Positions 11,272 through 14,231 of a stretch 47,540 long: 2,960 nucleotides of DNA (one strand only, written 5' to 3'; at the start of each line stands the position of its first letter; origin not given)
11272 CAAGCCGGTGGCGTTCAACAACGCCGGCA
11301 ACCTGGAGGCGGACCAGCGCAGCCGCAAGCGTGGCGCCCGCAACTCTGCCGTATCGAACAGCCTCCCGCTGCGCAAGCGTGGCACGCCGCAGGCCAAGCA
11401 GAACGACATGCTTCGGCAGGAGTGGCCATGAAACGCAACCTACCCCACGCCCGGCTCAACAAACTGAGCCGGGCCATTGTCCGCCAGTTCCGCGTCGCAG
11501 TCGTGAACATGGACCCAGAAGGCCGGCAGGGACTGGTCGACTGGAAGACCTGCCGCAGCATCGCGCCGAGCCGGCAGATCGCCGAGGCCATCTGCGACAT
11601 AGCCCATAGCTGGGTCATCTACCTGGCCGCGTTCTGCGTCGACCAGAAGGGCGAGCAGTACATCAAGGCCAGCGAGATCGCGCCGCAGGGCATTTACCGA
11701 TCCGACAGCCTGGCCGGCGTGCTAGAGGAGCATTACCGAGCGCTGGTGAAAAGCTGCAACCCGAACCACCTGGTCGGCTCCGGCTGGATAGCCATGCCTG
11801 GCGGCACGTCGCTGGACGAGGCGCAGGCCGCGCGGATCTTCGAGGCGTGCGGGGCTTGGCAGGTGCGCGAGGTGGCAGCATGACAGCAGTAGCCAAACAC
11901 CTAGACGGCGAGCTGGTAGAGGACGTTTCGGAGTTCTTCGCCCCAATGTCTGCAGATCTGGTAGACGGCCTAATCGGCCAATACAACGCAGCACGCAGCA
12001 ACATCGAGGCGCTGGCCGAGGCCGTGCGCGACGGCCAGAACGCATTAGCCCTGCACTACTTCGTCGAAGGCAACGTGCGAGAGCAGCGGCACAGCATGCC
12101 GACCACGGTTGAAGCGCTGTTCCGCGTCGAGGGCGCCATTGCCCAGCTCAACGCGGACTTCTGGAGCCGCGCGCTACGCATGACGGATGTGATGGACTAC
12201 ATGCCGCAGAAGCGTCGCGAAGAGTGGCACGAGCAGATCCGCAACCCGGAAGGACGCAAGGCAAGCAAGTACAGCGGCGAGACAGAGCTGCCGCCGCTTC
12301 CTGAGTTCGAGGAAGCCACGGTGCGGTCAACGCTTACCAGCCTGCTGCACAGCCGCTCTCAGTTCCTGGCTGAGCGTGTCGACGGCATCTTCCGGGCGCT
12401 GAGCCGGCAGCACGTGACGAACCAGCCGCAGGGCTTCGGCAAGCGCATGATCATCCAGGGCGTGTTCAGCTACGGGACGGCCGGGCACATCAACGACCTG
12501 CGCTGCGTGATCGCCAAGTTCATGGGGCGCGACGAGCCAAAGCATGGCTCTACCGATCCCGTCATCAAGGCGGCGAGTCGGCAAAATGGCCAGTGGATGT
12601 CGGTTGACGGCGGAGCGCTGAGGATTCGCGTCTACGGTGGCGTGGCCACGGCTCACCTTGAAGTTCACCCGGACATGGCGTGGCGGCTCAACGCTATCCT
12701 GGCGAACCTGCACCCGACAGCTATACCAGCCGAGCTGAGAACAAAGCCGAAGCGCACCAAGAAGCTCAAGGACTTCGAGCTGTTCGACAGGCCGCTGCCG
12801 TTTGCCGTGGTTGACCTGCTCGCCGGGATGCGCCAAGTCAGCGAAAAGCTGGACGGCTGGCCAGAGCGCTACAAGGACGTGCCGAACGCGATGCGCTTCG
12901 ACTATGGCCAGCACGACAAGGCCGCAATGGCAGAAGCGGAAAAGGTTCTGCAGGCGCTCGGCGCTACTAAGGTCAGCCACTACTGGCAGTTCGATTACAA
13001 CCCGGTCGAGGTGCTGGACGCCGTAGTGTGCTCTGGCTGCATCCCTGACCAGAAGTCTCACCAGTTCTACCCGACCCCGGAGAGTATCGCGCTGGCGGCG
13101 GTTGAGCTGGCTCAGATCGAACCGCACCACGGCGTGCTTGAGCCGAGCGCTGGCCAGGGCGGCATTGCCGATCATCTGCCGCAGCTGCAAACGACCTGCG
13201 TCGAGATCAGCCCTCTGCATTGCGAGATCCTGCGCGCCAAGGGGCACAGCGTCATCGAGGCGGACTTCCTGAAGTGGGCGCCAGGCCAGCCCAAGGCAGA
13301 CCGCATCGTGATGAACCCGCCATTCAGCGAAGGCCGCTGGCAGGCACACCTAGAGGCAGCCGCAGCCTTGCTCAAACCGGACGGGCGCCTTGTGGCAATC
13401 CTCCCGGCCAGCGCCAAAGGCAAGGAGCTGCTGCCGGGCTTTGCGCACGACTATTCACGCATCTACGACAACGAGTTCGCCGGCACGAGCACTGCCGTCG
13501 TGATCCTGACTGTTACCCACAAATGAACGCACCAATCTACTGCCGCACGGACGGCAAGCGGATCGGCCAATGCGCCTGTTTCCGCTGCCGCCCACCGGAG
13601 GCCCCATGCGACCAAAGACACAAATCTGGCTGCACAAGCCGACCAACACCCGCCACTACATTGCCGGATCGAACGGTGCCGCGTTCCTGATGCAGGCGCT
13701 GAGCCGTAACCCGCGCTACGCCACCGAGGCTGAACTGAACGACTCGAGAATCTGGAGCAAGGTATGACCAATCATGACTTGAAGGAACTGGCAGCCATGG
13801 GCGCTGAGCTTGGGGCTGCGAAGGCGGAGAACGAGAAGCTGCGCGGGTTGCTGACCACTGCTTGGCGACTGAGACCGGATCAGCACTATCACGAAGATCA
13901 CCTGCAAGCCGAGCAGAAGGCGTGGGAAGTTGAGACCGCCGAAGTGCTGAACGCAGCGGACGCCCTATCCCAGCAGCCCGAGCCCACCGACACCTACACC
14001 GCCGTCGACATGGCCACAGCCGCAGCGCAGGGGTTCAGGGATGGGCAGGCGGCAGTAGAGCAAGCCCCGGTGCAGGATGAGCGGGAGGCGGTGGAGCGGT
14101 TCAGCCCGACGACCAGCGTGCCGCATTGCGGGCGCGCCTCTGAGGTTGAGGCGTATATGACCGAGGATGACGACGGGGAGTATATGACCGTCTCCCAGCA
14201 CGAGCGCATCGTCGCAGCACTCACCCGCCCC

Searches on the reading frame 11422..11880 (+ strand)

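Call 28: search_protein_families(library=pfam, proteins=[window:11422-11880:+], max_evalue=0.01)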
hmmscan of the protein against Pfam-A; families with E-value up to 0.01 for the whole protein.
window:11422-11880:+ (153 aa): 0 families

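Call 29: search_protein_families(library=phrogs, proteins=[window:11422-11880:+], max_evalue=0.001)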
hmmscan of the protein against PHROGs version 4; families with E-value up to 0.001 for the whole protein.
window:11422-11880:+ (153 aa): 1 family
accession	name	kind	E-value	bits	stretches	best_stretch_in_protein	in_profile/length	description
phrog_5434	-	unknown function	2.9e-59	200.4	1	3-149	4-151/154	-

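Call 68: search_protein_families(library=padloc, proteins=[window:11422-11880:+], max_evalue=0.01)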
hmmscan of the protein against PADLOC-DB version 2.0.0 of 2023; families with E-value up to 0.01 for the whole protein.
window:11422-11880:+ (153 aa): 0 families

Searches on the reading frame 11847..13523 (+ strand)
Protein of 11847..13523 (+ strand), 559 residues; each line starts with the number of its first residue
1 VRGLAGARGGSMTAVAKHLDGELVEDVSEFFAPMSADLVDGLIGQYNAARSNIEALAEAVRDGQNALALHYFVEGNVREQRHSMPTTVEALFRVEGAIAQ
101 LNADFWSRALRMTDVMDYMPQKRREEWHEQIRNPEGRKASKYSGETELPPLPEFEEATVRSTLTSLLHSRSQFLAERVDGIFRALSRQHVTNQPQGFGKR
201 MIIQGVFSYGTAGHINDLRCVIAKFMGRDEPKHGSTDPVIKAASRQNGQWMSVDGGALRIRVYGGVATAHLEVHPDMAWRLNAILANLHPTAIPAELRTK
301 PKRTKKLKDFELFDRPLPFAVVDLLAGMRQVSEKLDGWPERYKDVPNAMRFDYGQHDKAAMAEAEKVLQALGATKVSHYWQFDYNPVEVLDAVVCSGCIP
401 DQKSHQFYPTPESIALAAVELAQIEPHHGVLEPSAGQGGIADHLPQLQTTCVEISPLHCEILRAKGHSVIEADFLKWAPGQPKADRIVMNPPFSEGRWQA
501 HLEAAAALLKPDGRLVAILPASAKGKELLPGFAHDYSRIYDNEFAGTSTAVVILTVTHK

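Call 28: search_protein_families(library=pfam, proteins=[window:11847-13523:+], max_evalue=0.01)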
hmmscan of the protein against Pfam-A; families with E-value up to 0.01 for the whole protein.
window:11847-13523:+ (559 aa): 4 families
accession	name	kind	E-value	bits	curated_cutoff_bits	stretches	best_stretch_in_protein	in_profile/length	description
PF13708.11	DUF4942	-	1.7e-18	67.4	25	1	99-288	2-187/190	Domain of unknown function (DUF4942)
PF05175.20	MTS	-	0.00036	20.6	23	1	465-529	81-150/170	Methyltransferase small domain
PF13649.12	Methyltransf_25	-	0.0026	18.9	27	1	430-513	1-97/97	Methyltransferase domain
PF08242.18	Methyltransf_12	-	0.0046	18.1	30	0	440-515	14-98/98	Methyltransferase domain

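Call 29: search_protein_families(library=phrogs, proteins=[window:11847-13523:+], max_evalue=0.001)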
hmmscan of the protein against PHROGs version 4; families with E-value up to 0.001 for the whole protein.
window:11847-13523:+ (559 aa): 11 families
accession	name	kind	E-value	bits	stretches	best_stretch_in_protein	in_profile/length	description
phrog_6263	-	other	8.6e-212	705.6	1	13-558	2-546/548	DNA methyltransferase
phrog_11358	-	unknown function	3.7e-33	114.7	1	406-520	1847-1962/3431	-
phrog_9133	-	unknown function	1.6e-31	110.1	1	355-524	681-859/1259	-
phrog_15406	-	other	5.3e-25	87.7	1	403-524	1247-1370/2789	DNA methyltransferase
phrog_9793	-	unknown function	1.8e-20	73.8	1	403-519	601-717/772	-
phrog_18947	-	unknown function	7.1e-20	70.9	1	403-519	565-682/1537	-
phrog_22901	-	unknown function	2.6e-19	69.1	1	403-519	631-748/1394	-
phrog_10691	-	unknown function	6.6e-17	60.3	1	405-522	2357-2478/3925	-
phrog_799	-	other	1.5e-14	55.1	1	402-517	209-314/458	DNA methyltransferase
phrog_5143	-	unknown function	6.2e-09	34.4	1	405-524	1800-1923/2204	-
phrog_32703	-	unknown function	5e-08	33.1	1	405-516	9-119/480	-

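Call 68: search_protein_families(library=padloc, proteins=[window:11847-13523:+], max_evalue=0.01)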
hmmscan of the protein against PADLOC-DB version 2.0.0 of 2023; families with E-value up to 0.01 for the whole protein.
window:11847-13523:+ (559 aa): 6 families
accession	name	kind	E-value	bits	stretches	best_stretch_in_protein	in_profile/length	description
PDLC04134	mad2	-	6e-16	56.3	1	403-524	268-401/492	mads_2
PDLC03267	MTase_II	-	1.6e-08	32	1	403-494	11-117/539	Type II methyltransferase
PDLC03258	MTase_II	-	5.3e-07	27.1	1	405-494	22-113/366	Type II methyltransferase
PDLC03248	MTase_II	-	4.3e-06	23.7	1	406-500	10-100/521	Type II methyltransferase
PDLC03293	MTase_II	-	0.00016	18.6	1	406-493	17-106/427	Type II methyltransferase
PDLC03719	oMTase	-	0.001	16.2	1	417-494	40-123/387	orphan methyltransferase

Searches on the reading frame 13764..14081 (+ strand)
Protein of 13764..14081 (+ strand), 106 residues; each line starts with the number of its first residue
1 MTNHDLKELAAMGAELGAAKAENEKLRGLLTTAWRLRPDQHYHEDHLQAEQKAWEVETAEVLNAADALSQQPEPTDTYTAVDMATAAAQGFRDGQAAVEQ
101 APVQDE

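Call 67: find_homologous_proteins(query=window:13764-14081:+)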
Query window:13764-14081:+ (106 aa): 56 proteins with E <= 0.001 among 77 candidates.
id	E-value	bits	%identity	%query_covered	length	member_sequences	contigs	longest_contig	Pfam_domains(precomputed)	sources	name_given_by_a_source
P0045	1.7e-53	197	92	100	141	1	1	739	-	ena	-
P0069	8.0e-51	188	88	98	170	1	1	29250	-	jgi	-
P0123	1.6e-50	187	87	100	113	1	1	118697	-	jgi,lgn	-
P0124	8.4e-25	105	66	100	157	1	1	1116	-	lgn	-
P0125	2.5e-24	103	61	100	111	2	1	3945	-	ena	-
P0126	1.3e-23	101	62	100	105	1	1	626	-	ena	-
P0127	2.5e-23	100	62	100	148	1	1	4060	-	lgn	-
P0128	4.3e-23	99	55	100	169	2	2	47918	-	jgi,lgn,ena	-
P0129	1.3e-22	98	56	100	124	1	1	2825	-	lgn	-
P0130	1.8e-22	98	61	100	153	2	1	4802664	-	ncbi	ncbi:hypothetical protein ACX1DW_01430 [Stutzerimonas sp. KH-1]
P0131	2.1e-20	91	63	98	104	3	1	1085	-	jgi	jgi:hypothetical protein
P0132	2.7e-20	91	58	100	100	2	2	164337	-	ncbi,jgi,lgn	-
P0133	7.7e-20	89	57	94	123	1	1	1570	-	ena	-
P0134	1.1e-19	89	54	98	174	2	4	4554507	-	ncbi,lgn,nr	ncbi:hypothetical protein [Stutzerimonas frequens]|nr:hypothetical protein [Stutzerimonas frequens] 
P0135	1.3e-19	88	59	92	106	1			-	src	-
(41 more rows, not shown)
